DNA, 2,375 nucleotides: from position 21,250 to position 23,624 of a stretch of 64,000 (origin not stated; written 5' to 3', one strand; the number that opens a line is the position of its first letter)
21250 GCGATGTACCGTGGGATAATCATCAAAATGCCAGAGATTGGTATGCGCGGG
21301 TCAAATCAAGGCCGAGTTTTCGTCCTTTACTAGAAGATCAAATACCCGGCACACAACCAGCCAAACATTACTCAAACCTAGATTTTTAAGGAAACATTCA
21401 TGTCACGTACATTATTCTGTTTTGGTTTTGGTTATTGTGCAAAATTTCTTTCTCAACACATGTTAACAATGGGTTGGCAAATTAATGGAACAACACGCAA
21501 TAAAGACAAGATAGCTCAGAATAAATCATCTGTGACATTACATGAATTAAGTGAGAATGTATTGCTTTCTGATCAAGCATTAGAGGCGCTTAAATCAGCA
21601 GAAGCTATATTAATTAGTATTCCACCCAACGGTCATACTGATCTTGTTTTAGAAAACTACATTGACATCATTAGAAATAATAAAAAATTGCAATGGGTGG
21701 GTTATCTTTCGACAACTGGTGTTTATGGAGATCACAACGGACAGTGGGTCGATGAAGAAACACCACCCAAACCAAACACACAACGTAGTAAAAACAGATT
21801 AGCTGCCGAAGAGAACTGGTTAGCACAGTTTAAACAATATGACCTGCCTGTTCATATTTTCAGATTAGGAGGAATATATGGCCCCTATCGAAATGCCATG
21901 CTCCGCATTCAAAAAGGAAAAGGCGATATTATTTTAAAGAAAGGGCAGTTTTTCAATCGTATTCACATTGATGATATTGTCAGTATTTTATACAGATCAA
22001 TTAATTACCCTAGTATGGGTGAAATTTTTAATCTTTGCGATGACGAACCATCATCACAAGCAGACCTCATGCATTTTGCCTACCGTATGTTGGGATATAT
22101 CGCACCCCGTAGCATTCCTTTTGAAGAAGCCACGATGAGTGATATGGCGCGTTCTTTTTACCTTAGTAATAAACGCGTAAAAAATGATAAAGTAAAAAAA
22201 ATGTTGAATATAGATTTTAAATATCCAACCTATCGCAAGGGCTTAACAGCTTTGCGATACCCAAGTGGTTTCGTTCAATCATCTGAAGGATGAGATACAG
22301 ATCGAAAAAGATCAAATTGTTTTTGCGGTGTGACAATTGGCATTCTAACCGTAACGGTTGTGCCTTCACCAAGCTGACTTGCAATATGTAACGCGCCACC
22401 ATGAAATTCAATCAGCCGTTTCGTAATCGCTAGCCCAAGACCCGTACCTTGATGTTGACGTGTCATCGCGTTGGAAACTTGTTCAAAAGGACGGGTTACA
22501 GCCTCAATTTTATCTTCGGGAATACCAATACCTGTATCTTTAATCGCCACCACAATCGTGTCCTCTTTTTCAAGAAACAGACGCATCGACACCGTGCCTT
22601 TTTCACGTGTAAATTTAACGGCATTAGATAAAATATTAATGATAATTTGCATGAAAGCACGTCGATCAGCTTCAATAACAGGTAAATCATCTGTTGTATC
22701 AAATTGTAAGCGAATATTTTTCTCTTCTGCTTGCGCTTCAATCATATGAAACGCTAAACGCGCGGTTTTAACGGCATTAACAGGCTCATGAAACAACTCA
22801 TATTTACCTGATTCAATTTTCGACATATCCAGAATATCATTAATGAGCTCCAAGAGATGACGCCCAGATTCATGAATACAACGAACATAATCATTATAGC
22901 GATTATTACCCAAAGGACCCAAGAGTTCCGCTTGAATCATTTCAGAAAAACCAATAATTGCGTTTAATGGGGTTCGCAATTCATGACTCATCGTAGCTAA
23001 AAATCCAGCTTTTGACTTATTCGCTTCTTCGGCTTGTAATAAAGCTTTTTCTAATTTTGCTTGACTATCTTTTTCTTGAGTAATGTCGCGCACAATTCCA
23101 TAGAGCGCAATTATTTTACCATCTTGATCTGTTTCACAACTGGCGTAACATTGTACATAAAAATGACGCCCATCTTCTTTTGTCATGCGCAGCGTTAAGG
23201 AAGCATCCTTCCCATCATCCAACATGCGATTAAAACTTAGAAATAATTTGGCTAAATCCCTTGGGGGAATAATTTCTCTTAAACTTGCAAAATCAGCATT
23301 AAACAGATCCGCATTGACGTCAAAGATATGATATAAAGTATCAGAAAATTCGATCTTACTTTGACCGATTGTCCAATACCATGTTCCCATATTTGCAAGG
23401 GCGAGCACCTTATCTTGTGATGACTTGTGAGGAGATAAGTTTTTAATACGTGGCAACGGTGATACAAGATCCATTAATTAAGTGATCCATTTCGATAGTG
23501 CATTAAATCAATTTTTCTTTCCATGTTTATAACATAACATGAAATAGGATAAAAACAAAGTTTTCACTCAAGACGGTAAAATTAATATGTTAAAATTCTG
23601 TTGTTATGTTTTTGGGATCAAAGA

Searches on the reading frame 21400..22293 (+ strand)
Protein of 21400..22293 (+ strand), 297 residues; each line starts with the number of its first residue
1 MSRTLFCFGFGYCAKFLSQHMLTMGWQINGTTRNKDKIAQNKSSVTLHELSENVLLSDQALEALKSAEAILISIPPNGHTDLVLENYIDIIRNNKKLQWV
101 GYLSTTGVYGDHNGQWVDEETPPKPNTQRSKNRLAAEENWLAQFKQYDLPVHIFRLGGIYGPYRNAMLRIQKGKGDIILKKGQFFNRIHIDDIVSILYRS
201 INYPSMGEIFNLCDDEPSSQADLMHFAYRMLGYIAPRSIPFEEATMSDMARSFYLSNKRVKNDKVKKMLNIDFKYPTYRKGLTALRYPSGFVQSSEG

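Call 9: search_protein_families(library=pfam, proteins=[window:21400-22293:+])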
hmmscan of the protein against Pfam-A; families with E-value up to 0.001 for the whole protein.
window:21400-22293:+ (297 aa): 1 family
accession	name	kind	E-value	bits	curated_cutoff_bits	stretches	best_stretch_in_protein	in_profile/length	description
PF01370.27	Epimerase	-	1.4e-07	31.7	20.9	1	96-212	106-239/240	NAD dependent epimerase/dehydratase family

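Call 59: search_protein_families(library=ncbifam, proteins=[window:21400-22293:+], max_evalue=0.00001)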
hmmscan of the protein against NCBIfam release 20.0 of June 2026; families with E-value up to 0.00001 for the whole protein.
window:21400-22293:+ (297 aa): 2 families
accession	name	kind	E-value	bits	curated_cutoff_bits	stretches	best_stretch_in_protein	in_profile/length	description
TIGR01777.1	yfcH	hypoth_equivalog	2.3e-07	30.7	207.35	1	94-278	100-288/292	TIGR01777 family oxidoreductase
TIGR01181.1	dTDP_gluc_dehyt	equivalog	3.5e-07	29.6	365.1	1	91-233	111-263/321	dTDP-glucose 4,6-dehydratase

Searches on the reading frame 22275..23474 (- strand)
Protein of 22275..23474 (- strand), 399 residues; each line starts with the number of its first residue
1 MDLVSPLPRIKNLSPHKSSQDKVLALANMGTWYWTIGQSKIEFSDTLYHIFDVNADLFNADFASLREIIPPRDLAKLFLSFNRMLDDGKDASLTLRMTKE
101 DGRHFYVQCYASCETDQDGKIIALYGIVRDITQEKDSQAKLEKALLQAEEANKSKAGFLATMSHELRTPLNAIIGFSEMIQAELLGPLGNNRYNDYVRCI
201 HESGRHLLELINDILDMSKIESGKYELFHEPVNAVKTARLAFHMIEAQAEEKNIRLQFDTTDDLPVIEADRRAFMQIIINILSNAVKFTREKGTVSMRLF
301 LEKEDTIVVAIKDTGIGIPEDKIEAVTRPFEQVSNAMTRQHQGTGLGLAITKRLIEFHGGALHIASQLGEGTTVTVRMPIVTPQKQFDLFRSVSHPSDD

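Call 9: search_protein_families(library=pfam, proteins=[window:22275-23474:-])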
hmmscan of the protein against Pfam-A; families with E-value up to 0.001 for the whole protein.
window:22275-23474:- (399 aa): 5 families
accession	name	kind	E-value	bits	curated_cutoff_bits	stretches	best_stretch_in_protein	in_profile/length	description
PF02518.31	HATPase_c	-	2.9e-27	95.8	26.4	1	270-380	2-109/111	Histidine kinase-, DNA gyrase B-, and HSP90-like ATPase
PF00512.31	HisKA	-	6.1e-21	74.7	26.9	1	155-223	2-66/66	His Kinase A (phospho-acceptor) domain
PF08447.18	PAS_3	-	1.7e-10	41.5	25.6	1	41-128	2-89/89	PAS fold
PF08448.16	PAS_4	-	1.8e-05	25.3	23.1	1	64-135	39-109/110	PAS fold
PF13426.13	PAS_9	-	7.7e-05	23.4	27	1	79-133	47-103/103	PAS domain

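Call 59: search_protein_families(library=ncbifam, proteins=[window:22275-23474:-], max_evalue=0.00001)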
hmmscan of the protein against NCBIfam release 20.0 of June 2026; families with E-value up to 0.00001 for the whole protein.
window:22275-23474:- (399 aa): 83 families (the best 25 are shown)
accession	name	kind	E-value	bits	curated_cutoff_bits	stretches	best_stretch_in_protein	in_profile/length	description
NF050805.1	CellDivHKDivJCaul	equivalog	8.7e-72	242.1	1000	1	123-382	266-522/531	cell cycle sensor histidine kinase DivJ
NF047874.1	MASE3_PAS_HK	subfamily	1.8e-69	235.2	560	1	67-382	312-627/655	MASE3 domain-containing sensor histidine kinase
TIGR02956.1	TMAO_torS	equivalog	4.1e-67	227.1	676.5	1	142-385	451-687/967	TMAO reductase system sensor histidine kinase/response regulator TorS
NF038297.2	hybrid_HK_HrmK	equivalog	2e-64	218.3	725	1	128-385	208-462/607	hybrid histidine kinase/response regulator HrmK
NF041947.1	LuxQ_Vibrio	equivalog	1.2e-62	212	1200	1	126-386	443-702/843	quorum-sensing autoinducer 2 sensor kinase/phosphatase LuxQ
NF041593.1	histid_kinase_PdhS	equivalog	1.1e-60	205.7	2000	1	126-379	773-1034/1041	cell-division control histidine kinase PdhS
NF008302.0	PRK11091.1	equivalog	6.9e-59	199.8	838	1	98-384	233-509/779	aerobic respiration two-component sensor histidine kinase ArcB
NF046044.1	PnpS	equivalog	6.5e-58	196.6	400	1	148-379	163-390/390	two-component system histidine kinase PnpS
NF008318.0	PRK11107.1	equivalog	1.1e-56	192.5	890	1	141-386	279-524/920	two-component sensor histidine kinase BarA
NF011874.0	PRK15347.1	equivalog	1.6e-52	178.7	852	1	139-394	382-628/921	two component system sensor kinase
TIGR02966.1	phoR_proteo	equivalog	7.2e-50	169.9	334.2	1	146-377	105-332/333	phosphate regulon sensor histidine kinase PhoR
NF008543.0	PRK11466.1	equivalog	2e-49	168.3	982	1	144-384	433-666/914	TMAO reductase system sensor histidine kinase/response regulator TorS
NF033092.0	HK_WalK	equivalog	5.3e-49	167.3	725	1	92-380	324-594/594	cell wall metabolism sensor histidine kinase WalK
NF008099.0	PRK10841.1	equivalog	4.9e-47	160.3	920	1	141-385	456-695/949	two-component system sensor histidine kinase RcsC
NF045901.1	HisKinLetSLeg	equivalog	8.8e-46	156.3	1650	1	131-379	271-517/906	two-component system sensor histidine kinase LetS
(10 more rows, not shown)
